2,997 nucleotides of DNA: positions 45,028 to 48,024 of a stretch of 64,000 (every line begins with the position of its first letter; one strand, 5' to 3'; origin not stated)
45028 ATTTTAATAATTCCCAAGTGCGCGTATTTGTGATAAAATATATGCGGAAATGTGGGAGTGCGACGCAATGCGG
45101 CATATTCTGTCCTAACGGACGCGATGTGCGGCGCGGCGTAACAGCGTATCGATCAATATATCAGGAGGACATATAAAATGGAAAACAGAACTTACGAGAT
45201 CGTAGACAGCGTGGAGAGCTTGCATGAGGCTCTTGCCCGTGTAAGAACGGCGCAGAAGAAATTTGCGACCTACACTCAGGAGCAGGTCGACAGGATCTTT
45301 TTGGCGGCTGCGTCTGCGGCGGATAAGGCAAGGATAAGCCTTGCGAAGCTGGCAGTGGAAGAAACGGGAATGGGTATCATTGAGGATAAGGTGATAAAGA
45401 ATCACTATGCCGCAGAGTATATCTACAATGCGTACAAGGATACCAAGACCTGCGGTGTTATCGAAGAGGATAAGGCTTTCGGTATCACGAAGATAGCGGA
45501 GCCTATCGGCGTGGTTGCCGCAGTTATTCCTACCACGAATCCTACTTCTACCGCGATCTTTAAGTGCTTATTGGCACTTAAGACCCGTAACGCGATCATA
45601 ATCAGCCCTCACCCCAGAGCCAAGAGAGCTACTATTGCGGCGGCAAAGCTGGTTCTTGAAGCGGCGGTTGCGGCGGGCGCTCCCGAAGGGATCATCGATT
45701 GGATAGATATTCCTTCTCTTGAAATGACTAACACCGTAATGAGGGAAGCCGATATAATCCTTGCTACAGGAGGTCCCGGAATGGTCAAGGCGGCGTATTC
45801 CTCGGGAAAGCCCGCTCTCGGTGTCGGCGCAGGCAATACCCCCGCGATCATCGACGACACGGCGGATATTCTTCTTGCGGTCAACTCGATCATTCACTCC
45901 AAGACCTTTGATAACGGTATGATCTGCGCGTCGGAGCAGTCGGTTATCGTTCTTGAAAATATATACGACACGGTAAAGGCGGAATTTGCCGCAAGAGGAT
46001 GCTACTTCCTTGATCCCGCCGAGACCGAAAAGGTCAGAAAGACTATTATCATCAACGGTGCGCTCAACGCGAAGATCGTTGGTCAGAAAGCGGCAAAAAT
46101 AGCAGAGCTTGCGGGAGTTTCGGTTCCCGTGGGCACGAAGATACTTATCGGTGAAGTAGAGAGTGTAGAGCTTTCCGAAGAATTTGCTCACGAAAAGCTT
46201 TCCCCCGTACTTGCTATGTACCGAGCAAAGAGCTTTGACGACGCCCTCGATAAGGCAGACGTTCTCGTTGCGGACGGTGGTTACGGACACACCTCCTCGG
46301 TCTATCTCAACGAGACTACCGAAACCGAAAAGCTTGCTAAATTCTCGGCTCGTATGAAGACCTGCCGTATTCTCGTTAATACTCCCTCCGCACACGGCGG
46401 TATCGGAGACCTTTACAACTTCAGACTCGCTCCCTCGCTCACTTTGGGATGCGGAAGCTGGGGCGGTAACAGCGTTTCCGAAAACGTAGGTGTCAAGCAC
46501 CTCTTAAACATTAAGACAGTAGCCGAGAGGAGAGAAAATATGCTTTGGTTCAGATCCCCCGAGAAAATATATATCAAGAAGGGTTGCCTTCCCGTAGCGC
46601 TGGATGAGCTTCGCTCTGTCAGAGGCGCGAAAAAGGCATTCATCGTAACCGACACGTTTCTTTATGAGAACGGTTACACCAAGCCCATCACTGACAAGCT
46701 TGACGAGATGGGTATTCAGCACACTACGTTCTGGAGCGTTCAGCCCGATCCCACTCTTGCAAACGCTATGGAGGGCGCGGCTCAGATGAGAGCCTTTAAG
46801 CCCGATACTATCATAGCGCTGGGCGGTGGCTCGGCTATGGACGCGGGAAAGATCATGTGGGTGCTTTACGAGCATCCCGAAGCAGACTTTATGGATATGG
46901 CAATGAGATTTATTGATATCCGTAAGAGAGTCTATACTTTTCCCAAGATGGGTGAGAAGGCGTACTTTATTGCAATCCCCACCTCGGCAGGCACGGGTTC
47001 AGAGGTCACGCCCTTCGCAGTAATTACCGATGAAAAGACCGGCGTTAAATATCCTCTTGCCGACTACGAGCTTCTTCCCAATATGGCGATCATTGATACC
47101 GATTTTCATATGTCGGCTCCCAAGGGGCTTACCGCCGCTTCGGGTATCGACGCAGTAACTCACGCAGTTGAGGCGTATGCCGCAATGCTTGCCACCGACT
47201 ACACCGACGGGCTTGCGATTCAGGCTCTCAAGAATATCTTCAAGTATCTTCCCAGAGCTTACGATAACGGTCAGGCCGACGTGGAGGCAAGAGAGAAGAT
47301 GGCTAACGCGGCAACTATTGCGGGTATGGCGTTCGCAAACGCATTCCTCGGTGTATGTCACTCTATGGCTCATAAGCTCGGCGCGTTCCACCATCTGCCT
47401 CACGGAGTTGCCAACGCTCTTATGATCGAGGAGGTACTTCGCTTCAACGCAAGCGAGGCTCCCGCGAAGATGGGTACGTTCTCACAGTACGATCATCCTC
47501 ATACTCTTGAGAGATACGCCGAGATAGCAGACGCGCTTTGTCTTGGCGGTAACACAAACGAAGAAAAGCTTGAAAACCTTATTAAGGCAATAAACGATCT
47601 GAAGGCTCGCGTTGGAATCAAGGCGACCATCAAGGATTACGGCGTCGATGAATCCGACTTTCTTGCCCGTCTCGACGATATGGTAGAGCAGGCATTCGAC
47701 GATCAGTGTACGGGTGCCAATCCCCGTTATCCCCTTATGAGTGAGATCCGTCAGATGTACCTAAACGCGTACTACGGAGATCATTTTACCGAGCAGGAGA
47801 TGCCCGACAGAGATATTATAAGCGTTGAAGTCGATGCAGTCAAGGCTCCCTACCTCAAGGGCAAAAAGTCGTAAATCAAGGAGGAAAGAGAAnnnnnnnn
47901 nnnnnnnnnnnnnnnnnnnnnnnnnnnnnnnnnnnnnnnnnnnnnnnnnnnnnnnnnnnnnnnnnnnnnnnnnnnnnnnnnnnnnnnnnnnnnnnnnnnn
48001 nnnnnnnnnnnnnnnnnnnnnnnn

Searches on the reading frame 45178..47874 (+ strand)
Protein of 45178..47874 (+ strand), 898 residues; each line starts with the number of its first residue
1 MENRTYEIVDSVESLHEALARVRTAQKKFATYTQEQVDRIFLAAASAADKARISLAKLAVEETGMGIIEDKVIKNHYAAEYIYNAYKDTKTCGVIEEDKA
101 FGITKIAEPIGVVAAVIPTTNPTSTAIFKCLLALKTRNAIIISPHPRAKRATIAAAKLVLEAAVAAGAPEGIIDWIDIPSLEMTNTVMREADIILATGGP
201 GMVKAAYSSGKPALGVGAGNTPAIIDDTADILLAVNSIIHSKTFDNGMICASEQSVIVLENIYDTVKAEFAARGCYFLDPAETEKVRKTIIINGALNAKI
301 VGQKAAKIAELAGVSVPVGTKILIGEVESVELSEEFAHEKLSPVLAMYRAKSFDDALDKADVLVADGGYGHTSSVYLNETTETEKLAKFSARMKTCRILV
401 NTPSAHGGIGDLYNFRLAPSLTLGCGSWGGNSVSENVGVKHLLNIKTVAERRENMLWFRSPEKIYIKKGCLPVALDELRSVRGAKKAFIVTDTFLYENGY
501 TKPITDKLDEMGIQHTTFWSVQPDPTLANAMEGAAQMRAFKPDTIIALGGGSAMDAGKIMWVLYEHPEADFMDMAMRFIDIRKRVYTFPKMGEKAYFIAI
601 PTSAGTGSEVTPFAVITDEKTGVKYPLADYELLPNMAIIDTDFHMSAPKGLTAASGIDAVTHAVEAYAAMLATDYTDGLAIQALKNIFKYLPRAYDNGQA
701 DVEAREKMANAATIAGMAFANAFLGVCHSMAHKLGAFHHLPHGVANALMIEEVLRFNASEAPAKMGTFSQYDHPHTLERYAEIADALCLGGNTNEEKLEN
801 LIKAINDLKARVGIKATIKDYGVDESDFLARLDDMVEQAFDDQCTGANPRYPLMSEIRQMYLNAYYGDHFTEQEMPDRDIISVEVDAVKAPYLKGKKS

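Call 79: search_protein_families(library=pfam, proteins=[window:45178-47874:+], max_evalue=0.0001)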
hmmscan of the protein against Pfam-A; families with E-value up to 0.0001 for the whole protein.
window:45178-47874:+ (898 aa): 4 families
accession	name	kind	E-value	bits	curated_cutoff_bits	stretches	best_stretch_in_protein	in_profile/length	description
PF25137.1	ADH_Fe_C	-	8.6e-56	189.1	27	1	652-865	1-194/194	Fe-containing alcohol dehydrogenase family, C-terminal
PF00465.25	Fe-ADH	-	1.9e-46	158.2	31.3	1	461-641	1-168/168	Iron-containing alcohol dehydrogenase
PF00171.27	Aldedh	-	2.8e-27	95.9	23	1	13-404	29-426/461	Aldehyde dehydrogenase family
PF13685.12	Fe-ADH_2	-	5.5e-11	43.1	28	1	468-560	4-93/149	Iron-containing alcohol dehydrogenase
